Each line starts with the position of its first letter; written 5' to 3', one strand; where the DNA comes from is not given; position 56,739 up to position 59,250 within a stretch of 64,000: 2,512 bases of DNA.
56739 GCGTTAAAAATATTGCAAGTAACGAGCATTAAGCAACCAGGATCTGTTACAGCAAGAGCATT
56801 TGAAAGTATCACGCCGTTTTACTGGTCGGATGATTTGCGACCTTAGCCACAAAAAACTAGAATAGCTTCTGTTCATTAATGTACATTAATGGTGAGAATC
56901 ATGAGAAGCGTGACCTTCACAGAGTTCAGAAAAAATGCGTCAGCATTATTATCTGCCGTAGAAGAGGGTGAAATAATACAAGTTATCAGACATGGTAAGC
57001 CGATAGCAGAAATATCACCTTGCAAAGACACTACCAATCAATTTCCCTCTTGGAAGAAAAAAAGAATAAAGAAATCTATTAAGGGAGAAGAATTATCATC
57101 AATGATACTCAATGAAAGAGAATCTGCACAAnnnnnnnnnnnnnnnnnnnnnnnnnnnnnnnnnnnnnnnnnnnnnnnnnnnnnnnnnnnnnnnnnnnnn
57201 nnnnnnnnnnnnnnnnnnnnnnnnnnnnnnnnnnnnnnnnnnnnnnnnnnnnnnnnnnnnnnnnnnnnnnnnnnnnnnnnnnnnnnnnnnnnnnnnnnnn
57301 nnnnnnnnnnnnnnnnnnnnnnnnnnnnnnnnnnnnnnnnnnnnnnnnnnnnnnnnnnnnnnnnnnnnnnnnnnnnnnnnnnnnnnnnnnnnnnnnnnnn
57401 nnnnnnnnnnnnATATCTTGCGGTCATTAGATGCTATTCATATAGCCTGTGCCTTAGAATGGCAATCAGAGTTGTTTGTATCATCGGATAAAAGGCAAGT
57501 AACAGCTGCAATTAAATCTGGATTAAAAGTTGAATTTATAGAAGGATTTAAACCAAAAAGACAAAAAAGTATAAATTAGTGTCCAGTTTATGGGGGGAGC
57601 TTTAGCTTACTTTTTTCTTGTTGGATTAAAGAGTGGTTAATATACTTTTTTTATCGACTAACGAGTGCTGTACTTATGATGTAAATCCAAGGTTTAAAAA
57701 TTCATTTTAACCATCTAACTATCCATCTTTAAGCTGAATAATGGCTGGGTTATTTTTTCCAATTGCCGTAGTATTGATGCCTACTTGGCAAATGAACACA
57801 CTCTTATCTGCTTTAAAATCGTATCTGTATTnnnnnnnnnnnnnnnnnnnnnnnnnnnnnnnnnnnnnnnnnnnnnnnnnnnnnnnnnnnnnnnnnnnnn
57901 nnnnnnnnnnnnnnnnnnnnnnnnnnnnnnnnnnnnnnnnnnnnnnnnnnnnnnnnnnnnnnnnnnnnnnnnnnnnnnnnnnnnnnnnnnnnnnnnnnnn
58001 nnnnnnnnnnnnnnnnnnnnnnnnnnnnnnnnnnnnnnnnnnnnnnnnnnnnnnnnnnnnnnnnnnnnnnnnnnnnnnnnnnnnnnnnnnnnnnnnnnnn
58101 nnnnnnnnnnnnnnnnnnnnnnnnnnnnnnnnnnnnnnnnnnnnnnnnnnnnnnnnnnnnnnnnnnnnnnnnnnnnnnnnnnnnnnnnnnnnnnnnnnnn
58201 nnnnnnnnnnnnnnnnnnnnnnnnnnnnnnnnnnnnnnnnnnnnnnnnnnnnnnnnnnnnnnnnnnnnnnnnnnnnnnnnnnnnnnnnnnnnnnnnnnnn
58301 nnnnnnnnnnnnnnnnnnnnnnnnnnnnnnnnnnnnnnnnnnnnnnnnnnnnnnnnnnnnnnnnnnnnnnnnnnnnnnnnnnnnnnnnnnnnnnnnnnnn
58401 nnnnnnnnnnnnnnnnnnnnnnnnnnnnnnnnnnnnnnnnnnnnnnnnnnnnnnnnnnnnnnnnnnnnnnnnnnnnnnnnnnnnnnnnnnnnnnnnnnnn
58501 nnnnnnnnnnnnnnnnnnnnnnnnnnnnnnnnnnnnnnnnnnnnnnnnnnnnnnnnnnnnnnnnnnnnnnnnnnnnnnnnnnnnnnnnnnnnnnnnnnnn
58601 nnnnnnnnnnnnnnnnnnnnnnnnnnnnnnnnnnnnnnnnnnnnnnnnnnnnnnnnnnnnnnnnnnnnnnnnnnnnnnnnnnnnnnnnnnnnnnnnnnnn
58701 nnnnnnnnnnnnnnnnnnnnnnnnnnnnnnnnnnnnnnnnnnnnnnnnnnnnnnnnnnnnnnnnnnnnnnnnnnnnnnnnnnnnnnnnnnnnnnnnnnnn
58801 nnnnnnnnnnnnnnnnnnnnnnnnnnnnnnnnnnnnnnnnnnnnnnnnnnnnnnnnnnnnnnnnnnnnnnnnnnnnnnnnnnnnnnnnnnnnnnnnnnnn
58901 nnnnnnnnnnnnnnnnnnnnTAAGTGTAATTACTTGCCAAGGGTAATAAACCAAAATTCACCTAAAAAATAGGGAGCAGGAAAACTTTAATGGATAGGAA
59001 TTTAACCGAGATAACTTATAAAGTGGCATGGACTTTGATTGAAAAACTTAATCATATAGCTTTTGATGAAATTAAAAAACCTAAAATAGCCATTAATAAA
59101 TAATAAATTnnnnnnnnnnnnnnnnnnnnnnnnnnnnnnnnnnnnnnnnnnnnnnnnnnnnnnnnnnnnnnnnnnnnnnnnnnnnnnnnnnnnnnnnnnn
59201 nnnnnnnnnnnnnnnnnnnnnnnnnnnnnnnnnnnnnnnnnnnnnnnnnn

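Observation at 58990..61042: Uncharacterised ABC-type ATPase plus 191-aa partner cassette filling the mnmA-purB junction (candidate novel defence/conflict system)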

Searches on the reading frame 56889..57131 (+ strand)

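Call 75: search_protein_families(library=pfam, proteins=[window:56889-57131:+], max_evalue=0.001)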
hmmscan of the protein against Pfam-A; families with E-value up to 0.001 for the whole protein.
window:56889-57131:+ (81 aa): 1 family
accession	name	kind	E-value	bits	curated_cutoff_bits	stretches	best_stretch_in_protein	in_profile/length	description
PF02604.26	PhdYeFM_antitox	-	2.7e-08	33.9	29.8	1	5-47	1-44/74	Antitoxin Phd_YefM, type II toxin-antitoxin system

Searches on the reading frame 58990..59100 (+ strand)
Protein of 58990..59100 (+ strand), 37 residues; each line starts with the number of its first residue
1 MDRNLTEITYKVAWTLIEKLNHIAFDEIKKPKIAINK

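Call 3: search_protein_families(library=pfam, proteins=[window:58990-59100:+], max_evalue=1)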
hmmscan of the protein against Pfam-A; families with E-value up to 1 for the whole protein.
window:58990-59100:+ (37 aa): 0 families

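Call 4: search_protein_families(library=padloc, proteins=[window:58990-59100:+], max_evalue=1)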
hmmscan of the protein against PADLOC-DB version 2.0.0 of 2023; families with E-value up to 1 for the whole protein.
window:58990-59100:+ (37 aa): 0 families

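Call 5: search_protein_families(library=ncbifam, proteins=[window:58990-59100:+], max_evalue=1)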
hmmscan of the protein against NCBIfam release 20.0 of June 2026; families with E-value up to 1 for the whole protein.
window:58990-59100:+ (37 aa): 1 family
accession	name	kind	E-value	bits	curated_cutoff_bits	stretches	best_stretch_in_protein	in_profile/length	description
TIGR00637.1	ModE_repress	subfamily_domain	0.11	12.6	98.5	1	7-25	27-45/100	ModE molybdate transport repressor domain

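Call 6: search_protein_families(library=phrogs, proteins=[window:58990-59100:+], max_evalue=1)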
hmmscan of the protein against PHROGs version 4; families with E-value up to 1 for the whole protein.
window:58990-59100:+ (37 aa): 1 family
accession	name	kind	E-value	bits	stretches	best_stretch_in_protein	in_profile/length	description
phrog_30530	-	unknown function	0.23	12.4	1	2-16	17-31/50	-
